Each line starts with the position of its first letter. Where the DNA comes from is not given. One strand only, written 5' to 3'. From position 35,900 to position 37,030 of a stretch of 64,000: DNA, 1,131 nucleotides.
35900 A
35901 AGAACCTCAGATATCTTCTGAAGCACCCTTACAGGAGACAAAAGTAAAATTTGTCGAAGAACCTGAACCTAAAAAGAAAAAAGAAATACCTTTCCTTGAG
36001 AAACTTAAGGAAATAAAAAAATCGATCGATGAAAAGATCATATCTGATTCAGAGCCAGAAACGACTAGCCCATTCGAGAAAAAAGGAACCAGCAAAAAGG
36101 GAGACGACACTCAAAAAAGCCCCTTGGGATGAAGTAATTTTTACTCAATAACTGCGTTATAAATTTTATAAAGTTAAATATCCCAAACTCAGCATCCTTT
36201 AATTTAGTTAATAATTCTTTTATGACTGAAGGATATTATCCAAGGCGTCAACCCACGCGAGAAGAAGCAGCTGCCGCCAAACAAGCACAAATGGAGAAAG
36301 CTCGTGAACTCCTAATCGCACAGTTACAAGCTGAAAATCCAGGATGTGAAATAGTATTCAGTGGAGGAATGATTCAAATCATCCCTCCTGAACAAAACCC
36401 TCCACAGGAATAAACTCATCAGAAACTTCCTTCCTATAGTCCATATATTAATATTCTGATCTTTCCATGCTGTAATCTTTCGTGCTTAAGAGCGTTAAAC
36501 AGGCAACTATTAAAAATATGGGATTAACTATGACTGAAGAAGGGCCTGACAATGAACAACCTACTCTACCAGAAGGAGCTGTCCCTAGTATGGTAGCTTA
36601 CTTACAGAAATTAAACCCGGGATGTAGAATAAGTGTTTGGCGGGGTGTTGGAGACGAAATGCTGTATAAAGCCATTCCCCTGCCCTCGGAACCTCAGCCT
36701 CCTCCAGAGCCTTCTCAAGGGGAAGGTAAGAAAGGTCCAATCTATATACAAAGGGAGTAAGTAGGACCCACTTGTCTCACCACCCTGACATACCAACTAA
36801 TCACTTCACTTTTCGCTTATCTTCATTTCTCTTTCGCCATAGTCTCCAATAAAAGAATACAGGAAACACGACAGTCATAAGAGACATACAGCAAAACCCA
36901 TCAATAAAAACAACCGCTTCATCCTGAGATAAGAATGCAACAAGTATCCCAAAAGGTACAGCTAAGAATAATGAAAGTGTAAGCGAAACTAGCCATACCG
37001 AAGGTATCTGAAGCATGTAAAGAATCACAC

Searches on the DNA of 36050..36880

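Call 74: search_rna_families(source=window, start=36050, end=36880, threshold=evalue, max_evalue=1)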
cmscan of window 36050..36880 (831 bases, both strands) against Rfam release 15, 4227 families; matches with E-value up to 1: 0.
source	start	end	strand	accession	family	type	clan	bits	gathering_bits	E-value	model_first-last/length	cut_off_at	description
